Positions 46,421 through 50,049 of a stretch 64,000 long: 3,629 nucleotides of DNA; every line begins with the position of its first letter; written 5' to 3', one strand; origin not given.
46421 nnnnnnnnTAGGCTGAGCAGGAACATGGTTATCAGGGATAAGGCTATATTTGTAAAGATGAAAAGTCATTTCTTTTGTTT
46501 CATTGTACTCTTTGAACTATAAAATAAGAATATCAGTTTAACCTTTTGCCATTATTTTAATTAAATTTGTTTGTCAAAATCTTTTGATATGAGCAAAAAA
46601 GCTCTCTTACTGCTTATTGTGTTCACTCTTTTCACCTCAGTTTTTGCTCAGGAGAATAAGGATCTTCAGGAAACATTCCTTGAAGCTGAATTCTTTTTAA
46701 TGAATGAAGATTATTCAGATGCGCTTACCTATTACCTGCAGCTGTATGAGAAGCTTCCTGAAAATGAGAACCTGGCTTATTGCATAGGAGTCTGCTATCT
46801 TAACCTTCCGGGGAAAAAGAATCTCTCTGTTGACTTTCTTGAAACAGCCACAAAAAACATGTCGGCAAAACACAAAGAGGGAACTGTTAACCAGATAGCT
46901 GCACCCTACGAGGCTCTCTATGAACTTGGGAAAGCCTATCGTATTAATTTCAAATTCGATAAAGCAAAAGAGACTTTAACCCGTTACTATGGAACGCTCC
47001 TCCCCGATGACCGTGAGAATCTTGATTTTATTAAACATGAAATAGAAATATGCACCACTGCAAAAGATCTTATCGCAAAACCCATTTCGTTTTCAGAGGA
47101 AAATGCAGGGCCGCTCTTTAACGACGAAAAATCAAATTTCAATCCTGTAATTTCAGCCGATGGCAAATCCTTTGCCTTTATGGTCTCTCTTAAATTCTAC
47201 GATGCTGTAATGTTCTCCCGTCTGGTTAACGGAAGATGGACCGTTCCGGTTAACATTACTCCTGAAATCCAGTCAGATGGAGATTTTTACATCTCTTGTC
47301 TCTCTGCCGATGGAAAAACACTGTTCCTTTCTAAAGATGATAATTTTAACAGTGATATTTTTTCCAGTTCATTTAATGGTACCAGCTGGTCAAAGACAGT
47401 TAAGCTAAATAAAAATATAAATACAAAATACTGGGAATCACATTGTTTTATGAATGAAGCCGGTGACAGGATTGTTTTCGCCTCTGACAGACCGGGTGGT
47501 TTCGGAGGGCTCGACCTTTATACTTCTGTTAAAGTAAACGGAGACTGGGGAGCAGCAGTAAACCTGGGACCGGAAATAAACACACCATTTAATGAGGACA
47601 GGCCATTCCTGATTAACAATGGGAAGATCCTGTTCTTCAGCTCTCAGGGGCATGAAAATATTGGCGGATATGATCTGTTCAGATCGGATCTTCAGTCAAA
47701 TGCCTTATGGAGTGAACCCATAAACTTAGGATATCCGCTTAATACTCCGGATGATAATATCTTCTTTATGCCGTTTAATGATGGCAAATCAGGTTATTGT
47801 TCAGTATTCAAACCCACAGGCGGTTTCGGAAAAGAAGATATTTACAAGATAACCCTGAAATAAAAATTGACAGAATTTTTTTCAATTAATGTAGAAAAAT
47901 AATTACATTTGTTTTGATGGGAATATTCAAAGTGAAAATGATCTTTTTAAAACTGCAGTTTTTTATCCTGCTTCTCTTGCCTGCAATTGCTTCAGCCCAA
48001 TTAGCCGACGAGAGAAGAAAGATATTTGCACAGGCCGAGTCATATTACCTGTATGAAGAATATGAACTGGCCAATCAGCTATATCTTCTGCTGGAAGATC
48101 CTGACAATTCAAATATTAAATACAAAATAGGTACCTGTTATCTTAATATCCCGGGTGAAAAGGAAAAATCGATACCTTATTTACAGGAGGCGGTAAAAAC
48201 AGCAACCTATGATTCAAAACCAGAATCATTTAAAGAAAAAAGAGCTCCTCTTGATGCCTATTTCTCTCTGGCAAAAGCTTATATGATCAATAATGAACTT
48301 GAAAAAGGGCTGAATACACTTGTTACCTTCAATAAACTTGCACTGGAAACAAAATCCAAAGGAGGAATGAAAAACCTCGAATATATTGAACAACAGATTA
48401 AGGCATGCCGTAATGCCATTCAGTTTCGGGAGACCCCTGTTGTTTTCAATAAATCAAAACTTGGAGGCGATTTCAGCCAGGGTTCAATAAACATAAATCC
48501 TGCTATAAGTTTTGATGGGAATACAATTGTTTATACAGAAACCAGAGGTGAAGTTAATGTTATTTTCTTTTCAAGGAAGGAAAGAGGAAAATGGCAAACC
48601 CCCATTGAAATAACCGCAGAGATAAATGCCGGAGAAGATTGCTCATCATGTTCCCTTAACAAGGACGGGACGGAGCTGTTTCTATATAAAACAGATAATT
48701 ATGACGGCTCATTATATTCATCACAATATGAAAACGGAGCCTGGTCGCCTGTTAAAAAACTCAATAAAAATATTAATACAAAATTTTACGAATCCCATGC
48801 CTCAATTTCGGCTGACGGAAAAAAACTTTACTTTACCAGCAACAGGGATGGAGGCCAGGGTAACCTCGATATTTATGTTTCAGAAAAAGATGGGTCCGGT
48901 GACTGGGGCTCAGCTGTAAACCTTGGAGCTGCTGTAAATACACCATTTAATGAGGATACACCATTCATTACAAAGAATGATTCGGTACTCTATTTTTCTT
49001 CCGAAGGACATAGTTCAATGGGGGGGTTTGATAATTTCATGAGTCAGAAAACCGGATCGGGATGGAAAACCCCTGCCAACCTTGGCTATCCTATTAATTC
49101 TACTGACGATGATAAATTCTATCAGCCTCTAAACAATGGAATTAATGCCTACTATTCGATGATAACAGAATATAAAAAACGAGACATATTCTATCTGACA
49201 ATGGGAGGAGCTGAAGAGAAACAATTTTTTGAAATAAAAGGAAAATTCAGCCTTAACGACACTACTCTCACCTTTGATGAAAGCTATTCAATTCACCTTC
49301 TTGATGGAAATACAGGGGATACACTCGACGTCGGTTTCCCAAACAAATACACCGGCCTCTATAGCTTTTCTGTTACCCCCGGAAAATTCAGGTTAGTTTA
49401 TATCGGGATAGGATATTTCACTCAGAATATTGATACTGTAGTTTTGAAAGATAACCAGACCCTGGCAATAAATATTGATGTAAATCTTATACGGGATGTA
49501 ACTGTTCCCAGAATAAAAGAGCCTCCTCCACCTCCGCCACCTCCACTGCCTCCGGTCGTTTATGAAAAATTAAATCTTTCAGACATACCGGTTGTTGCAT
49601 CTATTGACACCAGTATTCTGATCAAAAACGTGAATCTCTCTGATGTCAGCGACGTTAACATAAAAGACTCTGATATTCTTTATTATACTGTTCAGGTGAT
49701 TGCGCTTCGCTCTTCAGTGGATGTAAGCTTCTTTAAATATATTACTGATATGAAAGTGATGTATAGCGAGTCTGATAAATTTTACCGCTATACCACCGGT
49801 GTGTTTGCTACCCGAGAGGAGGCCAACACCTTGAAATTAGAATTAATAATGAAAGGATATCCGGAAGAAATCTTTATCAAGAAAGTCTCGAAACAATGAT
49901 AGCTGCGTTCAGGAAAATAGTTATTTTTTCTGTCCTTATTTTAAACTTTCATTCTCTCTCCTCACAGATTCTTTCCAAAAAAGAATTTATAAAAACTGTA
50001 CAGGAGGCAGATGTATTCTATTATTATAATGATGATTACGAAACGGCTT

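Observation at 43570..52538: Array of four paralogous TPR + TolB-like PD40 proteins whose C-termini differ (inner-membrane anchor, none, SPOR, OmpA + 2 SPOR): a Tol-Pal/CpoB-like domain set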

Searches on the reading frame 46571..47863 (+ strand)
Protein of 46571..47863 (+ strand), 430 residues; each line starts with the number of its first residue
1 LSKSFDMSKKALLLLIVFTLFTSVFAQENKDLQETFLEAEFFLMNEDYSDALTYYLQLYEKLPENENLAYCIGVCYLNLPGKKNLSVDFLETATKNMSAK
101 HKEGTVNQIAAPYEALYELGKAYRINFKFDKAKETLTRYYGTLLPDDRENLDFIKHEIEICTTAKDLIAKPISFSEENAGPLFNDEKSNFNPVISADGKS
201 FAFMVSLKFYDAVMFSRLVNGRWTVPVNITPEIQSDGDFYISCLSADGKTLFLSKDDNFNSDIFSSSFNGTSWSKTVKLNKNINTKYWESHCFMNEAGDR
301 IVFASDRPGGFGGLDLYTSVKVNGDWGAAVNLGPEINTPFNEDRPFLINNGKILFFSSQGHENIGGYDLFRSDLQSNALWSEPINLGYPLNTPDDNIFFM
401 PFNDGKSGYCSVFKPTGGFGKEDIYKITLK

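Call 3: search_protein_families(library=pfam, proteins=[window:46571-47863:+], max_evalue=0.1)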
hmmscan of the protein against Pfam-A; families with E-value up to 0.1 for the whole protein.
window:46571-47863:+ (430 aa): 5 families
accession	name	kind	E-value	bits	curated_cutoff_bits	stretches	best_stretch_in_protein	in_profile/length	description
PF07676.18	PD40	-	1.5e-13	50.7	20.9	3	332-371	1-38/38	WD40-like Beta Propeller Repeat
PF13428.12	TPR_14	-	0.00088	20.2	23.5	0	39-69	8-38/44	Tetratricopeptide repeat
PF12895.13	ANAPC3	-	0.0011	19.7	27.2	1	24-84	15-73/82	Anaphase-promoting complex, cyclosome, subunit 3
PF13174.12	TPR_6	-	0.02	15.9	26.3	0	114-139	1-26/33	Tetratricopeptide repeat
PF07719.23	TPR_2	-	0.053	14.1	27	0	114-137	2-25/34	Tetratricopeptide repeat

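Call 4: search_protein_families(library=ncbifam, proteins=[window:46571-47863:+], max_evalue=0.1)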
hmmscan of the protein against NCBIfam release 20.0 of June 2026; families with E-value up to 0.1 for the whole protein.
window:46571-47863:+ (430 aa): 5 families
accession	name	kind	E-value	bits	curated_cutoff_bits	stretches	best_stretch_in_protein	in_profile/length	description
NF053607.1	CHU_0125_OmpA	equivalog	7.8e-38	130.4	620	1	44-427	31-410/639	CHU_0125 family OmpA-like outer membrane integrity protein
NF052230.1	T9SS_PorE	exception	4.5e-36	124.3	600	1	29-425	15-414/648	PorE family type IX secretion system protein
TIGR02800.1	propeller_TolB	equivalog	0.00039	19.5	343.15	1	178-309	182-301/418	Tol-Pal system beta propeller repeat protein TolB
NF047371.1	FlcA_CTERM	equivalog_domain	0.0043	15.6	300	1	45-103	486-544/646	periplasmic flagellar collar protein FlcA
NF040959.1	MamA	equivalog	0.0055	16.2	200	1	18-102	22-106/204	magnetosome protein MamA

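Call 67: search_solved_structures(query=window:46589-47863:+, max_evalue=0.01)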
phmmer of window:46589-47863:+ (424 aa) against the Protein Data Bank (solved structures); distinct sequences matched with E-value up to 0.01: 0.

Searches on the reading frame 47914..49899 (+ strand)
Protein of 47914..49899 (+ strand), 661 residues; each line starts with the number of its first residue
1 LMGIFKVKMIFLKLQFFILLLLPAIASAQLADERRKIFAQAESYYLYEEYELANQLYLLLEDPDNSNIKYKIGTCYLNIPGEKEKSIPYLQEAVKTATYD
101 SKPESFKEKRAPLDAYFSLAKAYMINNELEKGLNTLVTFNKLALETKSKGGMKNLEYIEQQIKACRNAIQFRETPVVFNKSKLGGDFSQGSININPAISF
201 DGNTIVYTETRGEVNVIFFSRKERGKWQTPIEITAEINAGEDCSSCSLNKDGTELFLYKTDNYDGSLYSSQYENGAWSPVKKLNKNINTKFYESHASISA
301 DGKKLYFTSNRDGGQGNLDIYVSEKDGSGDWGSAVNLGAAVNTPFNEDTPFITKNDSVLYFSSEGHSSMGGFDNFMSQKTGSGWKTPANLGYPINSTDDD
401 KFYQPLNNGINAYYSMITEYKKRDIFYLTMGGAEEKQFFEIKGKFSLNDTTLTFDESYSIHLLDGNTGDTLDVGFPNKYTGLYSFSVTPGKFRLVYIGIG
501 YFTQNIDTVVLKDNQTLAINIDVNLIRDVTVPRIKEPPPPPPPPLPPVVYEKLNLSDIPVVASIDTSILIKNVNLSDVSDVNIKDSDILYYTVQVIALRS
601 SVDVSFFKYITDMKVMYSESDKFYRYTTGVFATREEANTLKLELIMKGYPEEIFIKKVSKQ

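Call 3: search_protein_families(library=pfam, proteins=[window:47914-49899:+], max_evalue=0.1)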
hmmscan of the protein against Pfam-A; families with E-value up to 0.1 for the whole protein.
window:47914-49899:+ (661 aa): 1 family
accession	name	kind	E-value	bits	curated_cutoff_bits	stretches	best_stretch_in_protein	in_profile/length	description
PF07676.18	PD40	-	5.1e-19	68.2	20.9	3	286-322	4-38/38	WD40-like Beta Propeller Repeat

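Call 4: search_protein_families(library=ncbifam, proteins=[window:47914-49899:+], max_evalue=0.1)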
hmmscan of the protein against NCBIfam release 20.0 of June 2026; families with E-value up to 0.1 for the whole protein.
window:47914-49899:+ (661 aa): 3 families
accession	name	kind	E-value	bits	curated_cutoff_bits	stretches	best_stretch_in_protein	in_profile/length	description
NF053607.1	CHU_0125_OmpA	equivalog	5.3e-39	134.2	620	1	258-509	242-493/639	CHU_0125 family OmpA-like outer membrane integrity protein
NF052230.1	T9SS_PorE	exception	2.1e-35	122.1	600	1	213-400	195-386/648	PorE family type IX secretion system protein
TIGR02800.1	propeller_TolB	equivalog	1.7e-05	23.9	343.15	1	189-328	189-313/418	Tol-Pal system beta propeller repeat protein TolB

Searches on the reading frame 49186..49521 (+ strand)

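Call 8: search_protein_families(library=pfam, proteins=[window:49186-49521:+], max_evalue=10)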
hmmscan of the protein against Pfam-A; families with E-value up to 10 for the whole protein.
seq(112 aa): 2 families
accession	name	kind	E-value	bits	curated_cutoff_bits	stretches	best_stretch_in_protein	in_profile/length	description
PF13620.12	CarboxypepD_reg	-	0.014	16.1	32.3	1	56-98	37-80/82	Carboxypeptidase regulatory-like domain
PF13715.12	CarbopepD_reg_2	-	0.1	13.1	32.2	1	56-98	33-75/88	CarboxypepD_reg-like domain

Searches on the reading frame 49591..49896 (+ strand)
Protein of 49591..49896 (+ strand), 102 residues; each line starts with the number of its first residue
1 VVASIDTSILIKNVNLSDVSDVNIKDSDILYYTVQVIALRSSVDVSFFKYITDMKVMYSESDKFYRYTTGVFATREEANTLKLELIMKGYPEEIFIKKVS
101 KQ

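Call 8: search_protein_families(library=pfam, proteins=[window:49591-49896:+], max_evalue=10)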
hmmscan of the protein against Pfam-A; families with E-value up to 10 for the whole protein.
seq(102 aa): 1 family
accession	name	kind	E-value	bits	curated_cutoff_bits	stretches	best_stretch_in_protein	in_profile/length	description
PF05036.18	SPOR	-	0.0038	18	21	1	58-91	37-70/76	SPOR domain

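Call 32: search_solved_structures(query=A2, max_evalue=1)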
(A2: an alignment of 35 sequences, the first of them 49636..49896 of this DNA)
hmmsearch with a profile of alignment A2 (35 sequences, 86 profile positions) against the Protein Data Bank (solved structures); distinct sequences matched with E-value up to 1: 1.
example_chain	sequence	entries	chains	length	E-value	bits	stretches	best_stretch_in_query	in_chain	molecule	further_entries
8adn_L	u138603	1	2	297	0.98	12.8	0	4-62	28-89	Proteasome subunit beta type-6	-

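Call 35: search_protein_families(library=pfam, alignment_id=A2, max_evalue=0.01)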
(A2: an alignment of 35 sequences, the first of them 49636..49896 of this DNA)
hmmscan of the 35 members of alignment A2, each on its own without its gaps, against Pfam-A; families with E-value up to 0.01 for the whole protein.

A. member 1, window:49636-49896:+ (87 aa): 1 family
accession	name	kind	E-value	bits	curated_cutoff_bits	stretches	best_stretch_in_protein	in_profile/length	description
PF05036.18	SPOR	-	0.0023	18.7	21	0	43-77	37-71/76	SPOR domain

B. families by the number of members that match (of 35 scanned): 1 family
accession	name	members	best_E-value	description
PF05036.18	SPOR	29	2.5e-05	SPOR domain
